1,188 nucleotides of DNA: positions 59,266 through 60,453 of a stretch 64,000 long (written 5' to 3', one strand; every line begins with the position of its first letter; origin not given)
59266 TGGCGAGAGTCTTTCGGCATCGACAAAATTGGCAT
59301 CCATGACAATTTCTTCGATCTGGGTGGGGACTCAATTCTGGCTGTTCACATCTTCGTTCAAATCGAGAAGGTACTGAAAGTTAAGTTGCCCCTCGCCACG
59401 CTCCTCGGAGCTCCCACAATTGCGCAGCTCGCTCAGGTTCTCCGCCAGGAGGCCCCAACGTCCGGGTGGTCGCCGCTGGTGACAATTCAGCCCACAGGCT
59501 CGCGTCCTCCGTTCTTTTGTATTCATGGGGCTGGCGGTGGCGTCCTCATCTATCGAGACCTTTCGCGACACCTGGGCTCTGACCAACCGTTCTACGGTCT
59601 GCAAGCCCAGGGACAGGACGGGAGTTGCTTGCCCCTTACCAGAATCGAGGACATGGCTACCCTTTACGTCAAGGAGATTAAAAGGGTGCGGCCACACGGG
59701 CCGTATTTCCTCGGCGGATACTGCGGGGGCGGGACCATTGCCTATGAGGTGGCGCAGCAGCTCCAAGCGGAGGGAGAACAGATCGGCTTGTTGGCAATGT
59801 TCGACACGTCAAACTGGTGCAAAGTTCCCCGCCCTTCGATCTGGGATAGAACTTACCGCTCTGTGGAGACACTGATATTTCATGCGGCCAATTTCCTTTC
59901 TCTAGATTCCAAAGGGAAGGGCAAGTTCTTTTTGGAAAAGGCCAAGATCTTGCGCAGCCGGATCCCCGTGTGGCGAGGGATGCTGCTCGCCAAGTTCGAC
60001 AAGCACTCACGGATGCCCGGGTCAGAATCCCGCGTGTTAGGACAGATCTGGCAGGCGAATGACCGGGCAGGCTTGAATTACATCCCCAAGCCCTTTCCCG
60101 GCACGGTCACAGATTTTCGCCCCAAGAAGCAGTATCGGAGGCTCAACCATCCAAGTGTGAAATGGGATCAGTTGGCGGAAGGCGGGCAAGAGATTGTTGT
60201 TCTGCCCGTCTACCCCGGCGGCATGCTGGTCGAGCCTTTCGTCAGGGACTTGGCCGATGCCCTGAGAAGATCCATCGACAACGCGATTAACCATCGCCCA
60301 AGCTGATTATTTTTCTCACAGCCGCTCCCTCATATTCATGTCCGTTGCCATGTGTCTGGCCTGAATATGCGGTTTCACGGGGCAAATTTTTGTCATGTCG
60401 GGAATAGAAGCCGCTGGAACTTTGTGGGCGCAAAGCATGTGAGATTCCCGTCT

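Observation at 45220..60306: Orphan hybrid NRPS-PKS assembly line: CAL-CP-C-A(MT)-CP / KS-AT-KR-CP / KS-AT-CP-TE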

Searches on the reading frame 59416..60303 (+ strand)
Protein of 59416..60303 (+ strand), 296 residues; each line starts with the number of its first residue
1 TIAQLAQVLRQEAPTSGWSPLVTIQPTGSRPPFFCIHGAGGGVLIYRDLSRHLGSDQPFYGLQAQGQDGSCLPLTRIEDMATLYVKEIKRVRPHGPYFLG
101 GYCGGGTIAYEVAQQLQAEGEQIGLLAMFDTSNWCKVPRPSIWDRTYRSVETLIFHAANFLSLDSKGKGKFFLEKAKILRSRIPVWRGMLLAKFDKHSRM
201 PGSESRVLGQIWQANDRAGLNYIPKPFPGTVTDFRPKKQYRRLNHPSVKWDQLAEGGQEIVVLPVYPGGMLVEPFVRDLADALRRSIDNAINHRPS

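Call 8: search_solved_structures(query=window:59416-60303:+, max_evalue=0.01, show_alignments=4)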
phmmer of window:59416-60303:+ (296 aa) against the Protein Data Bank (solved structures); distinct sequences matched with E-value up to 0.01: 39.
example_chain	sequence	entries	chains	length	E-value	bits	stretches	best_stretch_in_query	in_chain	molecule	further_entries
7dxo_A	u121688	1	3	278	3.7e-26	95.3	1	21-131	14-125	Non-ribosomal peptide synthetase 4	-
7crn_A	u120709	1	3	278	5.1e-26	94.8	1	21-131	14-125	Non-ribosomal peptide synthetase 4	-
4zxh_A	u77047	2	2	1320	7.5e-23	84.4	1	2-132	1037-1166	ABBFA_003403 | Tyrocidine synthetase 3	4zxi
9f7b_A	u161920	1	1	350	2.2e-18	69.7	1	13-251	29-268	3-hydroxyacyl-[acyl-carrier-protein] dehydratase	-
3tej_A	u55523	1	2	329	6.4e-17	64.9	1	1-131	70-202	Enterobactin synthase component F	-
2roq_A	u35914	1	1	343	7e-17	64.8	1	1-131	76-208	Enterobactin synthetase component F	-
5ja1_A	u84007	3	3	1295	5.9e-16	61.7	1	1-131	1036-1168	Enterobactin synthase component F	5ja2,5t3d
7r0x_A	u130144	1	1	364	1.1e-12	51.1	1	34-130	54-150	Polyketide synthase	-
6ojc_A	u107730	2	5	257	1.8e-11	47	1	17-140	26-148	NocB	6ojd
2vz8_A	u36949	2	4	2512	2.5e-11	46.6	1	28-121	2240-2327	FATTY ACID SYNTHASE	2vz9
1xkt_A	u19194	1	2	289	6.8e-11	45.1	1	28-120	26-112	fatty acid synthase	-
3tjm_A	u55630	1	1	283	7.1e-11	45.1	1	28-120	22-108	Fatty acid synthase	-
7mhd_A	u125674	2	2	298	7.2e-11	45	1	28-120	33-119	Fatty acid synthase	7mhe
4z49_A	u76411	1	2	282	7.3e-11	45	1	28-120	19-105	Fatty acid synthase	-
2px6_A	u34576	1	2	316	7.9e-11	44.9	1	28-120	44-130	Thioesterase domain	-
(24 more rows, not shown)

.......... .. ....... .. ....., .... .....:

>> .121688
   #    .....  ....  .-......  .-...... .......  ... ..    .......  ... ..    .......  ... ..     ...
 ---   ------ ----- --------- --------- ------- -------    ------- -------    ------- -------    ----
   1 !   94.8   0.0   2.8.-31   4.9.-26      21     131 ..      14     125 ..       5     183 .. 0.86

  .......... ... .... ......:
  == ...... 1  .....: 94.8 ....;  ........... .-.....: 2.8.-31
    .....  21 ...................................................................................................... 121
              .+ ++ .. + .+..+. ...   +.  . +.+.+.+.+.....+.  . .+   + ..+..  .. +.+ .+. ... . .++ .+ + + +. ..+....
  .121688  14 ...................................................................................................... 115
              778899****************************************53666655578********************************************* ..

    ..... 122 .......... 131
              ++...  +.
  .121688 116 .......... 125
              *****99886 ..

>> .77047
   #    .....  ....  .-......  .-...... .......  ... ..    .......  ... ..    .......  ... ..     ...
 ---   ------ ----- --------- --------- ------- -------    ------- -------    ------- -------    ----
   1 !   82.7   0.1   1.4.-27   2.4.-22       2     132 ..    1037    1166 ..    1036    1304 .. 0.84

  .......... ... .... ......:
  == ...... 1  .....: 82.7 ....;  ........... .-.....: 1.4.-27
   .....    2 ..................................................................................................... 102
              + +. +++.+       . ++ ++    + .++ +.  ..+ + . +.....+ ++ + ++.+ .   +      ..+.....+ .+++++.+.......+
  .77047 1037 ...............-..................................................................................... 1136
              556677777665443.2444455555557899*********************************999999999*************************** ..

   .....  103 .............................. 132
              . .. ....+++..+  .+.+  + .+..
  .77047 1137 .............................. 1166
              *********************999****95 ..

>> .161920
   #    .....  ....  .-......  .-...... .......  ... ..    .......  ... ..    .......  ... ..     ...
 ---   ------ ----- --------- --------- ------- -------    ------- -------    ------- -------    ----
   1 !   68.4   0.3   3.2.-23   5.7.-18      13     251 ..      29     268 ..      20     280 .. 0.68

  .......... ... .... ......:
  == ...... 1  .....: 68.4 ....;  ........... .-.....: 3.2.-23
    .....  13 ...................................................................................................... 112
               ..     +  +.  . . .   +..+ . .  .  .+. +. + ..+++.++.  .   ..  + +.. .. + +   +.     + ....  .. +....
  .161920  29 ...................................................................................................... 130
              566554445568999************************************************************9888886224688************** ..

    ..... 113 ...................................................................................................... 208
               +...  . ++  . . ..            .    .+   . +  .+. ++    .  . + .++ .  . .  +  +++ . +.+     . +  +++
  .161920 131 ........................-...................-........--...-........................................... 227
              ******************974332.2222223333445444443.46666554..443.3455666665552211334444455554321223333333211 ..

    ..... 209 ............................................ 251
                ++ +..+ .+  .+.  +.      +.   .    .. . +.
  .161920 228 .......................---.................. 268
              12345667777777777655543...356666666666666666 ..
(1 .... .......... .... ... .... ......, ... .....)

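Call 25: search_solved_structures(query=A1, max_evalue=0.001, show_alignments=5)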
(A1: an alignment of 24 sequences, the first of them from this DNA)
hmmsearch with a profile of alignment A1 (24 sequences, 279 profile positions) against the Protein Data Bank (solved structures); distinct sequences matched with E-value up to 0.001: 40.
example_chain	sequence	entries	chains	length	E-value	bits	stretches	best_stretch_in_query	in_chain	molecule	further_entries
7dxo_A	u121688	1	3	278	1.5e-34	123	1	7-124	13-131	Non-ribosomal peptide synthetase 4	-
7crn_A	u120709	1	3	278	1.7e-34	122.8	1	7-124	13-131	Non-ribosomal peptide synthetase 4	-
4zxh_A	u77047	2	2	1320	1.8e-32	116.2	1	6-119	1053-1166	ABBFA_003403 | Tyrocidine synthetase 3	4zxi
7r0x_A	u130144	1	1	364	1.3e-24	90.4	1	21-212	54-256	Polyketide synthase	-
3tej_A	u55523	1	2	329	1e-21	80.9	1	14-127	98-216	Enterobactin synthase component F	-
2roq_A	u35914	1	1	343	1.1e-21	80.8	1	14-127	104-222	Enterobactin synthetase component F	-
6ojc_A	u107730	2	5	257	1.8e-21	80.1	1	12-126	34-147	NocB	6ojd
9f7b_A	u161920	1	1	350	1.3e-20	77.3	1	11-151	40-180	3-hydroxyacyl-[acyl-carrier-protein] dehydratase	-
3tjm_A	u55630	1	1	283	2.3e-20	76.5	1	14-251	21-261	Fatty acid synthase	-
5ja1_A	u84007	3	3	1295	2.9e-20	76.1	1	14-127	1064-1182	Enterobactin synthase component F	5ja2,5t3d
4z49_A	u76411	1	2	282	4.2e-20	75.6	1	14-250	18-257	Fatty acid synthase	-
7mhd_A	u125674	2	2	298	5e-20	75.4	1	14-249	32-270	Fatty acid synthase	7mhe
2px6_A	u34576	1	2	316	6.1e-20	75.1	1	14-250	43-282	Thioesterase domain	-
1xkt_A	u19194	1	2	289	8.4e-20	74.6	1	14-250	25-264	fatty acid synthase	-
2vz8_A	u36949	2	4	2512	2.5e-19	73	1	15-249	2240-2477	FATTY ACID SYNTHASE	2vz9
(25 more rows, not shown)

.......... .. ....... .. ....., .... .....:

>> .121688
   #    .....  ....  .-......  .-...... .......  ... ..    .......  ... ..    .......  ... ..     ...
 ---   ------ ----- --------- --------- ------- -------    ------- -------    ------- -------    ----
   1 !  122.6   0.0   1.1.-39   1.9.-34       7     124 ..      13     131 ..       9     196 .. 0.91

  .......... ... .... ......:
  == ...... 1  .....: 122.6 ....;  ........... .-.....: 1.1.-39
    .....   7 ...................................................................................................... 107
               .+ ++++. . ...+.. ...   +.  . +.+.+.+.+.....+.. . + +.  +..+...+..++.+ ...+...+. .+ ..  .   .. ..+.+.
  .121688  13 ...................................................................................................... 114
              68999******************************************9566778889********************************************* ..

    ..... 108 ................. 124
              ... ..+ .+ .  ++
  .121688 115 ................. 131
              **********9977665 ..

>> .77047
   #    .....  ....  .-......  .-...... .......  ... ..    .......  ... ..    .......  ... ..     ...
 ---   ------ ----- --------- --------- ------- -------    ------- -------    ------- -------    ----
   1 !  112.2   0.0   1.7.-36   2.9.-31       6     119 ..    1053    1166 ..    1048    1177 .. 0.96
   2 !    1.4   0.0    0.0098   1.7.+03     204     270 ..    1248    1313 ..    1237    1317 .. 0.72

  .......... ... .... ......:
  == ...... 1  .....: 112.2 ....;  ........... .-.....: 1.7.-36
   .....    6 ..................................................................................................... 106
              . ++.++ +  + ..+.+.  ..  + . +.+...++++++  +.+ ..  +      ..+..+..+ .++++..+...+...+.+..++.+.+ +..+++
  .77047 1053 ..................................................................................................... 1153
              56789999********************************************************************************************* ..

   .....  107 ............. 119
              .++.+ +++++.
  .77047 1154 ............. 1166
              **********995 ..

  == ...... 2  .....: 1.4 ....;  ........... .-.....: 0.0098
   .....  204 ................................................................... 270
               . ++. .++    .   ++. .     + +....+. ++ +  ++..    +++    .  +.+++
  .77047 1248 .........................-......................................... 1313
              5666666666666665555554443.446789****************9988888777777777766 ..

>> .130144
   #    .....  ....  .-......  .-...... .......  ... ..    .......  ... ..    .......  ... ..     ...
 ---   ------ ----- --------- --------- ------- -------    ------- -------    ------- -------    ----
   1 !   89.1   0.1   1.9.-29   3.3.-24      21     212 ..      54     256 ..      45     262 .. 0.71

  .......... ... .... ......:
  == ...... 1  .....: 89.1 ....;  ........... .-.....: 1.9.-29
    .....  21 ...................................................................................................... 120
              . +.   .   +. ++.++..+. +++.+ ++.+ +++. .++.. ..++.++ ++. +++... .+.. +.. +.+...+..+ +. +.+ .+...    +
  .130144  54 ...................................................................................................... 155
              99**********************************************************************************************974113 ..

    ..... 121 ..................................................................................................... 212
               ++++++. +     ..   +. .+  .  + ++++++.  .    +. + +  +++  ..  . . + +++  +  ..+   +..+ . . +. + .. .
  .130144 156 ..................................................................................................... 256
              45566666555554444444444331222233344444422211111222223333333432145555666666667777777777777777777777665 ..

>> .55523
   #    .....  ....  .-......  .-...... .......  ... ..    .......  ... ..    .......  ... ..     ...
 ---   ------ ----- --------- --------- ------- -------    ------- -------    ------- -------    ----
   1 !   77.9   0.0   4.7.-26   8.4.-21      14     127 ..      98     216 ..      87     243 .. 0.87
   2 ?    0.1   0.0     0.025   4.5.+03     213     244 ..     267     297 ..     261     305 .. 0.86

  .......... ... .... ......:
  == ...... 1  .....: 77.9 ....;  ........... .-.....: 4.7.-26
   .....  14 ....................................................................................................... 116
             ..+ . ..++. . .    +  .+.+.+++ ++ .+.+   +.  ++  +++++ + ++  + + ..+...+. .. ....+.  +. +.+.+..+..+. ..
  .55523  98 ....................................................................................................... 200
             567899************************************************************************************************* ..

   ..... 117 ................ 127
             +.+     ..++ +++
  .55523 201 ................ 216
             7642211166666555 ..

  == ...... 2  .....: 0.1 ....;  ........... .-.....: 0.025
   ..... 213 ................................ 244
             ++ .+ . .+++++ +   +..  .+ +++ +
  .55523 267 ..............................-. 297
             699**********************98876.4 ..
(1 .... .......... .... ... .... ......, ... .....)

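Call 30: search_protein_families(library=ncbifam, proteins=[window:59416-60303:+], max_evalue=0.001)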
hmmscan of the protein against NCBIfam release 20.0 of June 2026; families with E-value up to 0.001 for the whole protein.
window:59416-60303:+ (296 aa): 2 families
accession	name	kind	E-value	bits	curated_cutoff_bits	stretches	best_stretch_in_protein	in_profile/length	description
NF040607.1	mycolic_Pks13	equivalog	2.9e-19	68.1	2100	1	1-132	1389-1517/1680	polyketide synthase Pks13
NF007605.2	PRK10252.1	equivalog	2.8e-15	54.9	2400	1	2-131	1034-1166/1292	enterobactin non-ribosomal peptide synthetase EntF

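Call 38: predict_structure(alignment_id=A1)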
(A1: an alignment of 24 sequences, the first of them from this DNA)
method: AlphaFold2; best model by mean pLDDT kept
length: 279 residues; sequences in the alignment: 24
mean_pLDDT: 91.5   pTM: 0.91
mean pLDDT of the five models: 91.5, 91.4, 90.4, 89.4, 89.3
residues with pLDDT >= 90: 213; 70-90: 54; 50-70: 4; < 50: 8
segments of 3 or more residues with pLDDT < 50: 1-3, 184-188
pLDDT, mean of each block of 10 residues (from residue 1): 73 94 93 95 97 86 97 97 97 97 97 96 88 92 95 94 90 83 56 88 95 96 93 90 96 94 97 96
secondary structure, 60 per line:
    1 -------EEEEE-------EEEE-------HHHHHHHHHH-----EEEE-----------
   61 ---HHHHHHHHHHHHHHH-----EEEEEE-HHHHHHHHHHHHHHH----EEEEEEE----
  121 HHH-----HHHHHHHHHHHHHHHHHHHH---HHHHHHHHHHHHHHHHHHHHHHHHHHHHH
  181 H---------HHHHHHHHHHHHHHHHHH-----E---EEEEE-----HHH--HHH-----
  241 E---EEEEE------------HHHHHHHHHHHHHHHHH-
elements in order: E8-12 E20-23 H31-40 E46-49 H64-78 E84-89 H91-105 E110-116 H129-148 H152-181 H191-208 E218-222 E245-249 H262-278

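Call 41: fold_search(model_id=the predicted structure, library=pdb)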
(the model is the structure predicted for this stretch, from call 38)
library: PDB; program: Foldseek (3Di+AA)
matches with E <= 10: 1502; with E <= 0.001: 913
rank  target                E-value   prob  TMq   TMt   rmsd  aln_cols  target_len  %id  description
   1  7crn_C                1.0e-17  1.00  0.68  0.72   6.8       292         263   23  The Functional Characterization and Crystal Structure of the Bifunctional Thioesterase Catalyzing Epimerization and Cy (released 2021-08-18)
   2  4zxh                  1.7e-17  1.00  0.69  0.16   7.9       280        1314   26  Crystal Structure of holo-AB3403 a four domain nonribosomal peptide synthetase from Acinetobacter Baumanii (released 2015-12-30)
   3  7dxo_A                2.1e-17  1.00  0.68  0.72   7.0       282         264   25  The mutant of bifunctional thioesterase catalyzing epimerization and cyclization (released 2022-01-26)
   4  7crn_A                5.0e-17  1.00  0.69  0.72   6.8       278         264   26  The Functional Characterization and Crystal Structure of the Bifunctional Thioesterase Catalyzing Epimerization and Cy (released 2021-08-18)
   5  9f7b                  3.7e-16  1.00  0.64  0.60   7.9       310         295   22  Thioesterase domain (GbnD6 TE domain) from the gladiolin PKS (released 2025-05-14)
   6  7r0x                  1.2e-14  1.00  0.61  0.57   9.7       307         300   22  Structure of the branching thioesterase from oocydin biosynthesis (released 2022-08-10)
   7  6ojd_C                2.1e-14  1.00  0.66  0.81   5.1       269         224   21  A high-resolution crystal structure of covalent complex of NocB thioesterase domain with fluorophosphonate nocardicin  (released 2019-09-11)
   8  6ojd_A                2.9e-14  1.00  0.68  0.82   5.1       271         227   21  A high-resolution crystal structure of covalent complex of NocB thioesterase domain with fluorophosphonate nocardicin  (released 2019-09-11)
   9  5v41_B                3.1e-14  1.00  0.66  0.68  10.6       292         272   19  Crystal Structure of Mtb Pks13 Thioesterase domain in complex with inhibitor TAM5 (released 2017-07-05)
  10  8q0t_B                3.1e-14  1.00  0.64  0.67  11.2       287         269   19  Identification and optimisation of novel inhibitors of the Polyketide synthetase 13 thioesterase domain with antituber (released 2023-11-22)
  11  5v42_B                4.2e-14  1.00  0.67  0.69  10.4       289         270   20  Crystal Structure of Mtb Pks13 Thioesterase domain in complex with inhibitor TAM3 (released 2017-07-05)
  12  4z49_B                4.7e-14  1.00  0.65  0.64  10.6       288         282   21  Homo Sapiens Fatty Acid Synthetase, Thioesterase Domain at 1.7 Angstroms Resolution (released 2016-03-16)
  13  5v3x_B                5.6e-14  1.00  0.66  0.68  10.1       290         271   19  Crystal Structure of Mtb Pks13 Thioesterase domain in complex with inhibitor TAM1 (released 2017-07-05)
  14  3tej_A                6.3e-14  1.00  0.63  0.55   9.0       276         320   20  Crystal structure of a domain fragment involved in peptide natural product biosynthesis (released 2012-01-18)
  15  5v3y_B                6.7e-14  1.00  0.66  0.68   9.3       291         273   19  Crystal Structure of Mtb Pks13 Thioesterase domain in complex with inhibitor TAM16 (released 2017-07-05)
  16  6ojd_D                7.9e-14  1.00  0.65  0.81   5.2       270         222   22  A high-resolution crystal structure of covalent complex of NocB thioesterase domain with fluorophosphonate nocardicin  (released 2019-09-11)
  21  6ojd_B                1.3e-13  1.00  0.64  0.78   5.3       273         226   22  A high-resolution crystal structure of covalent complex of NocB thioesterase domain with fluorophosphonate nocardicin  (released 2019-09-11)
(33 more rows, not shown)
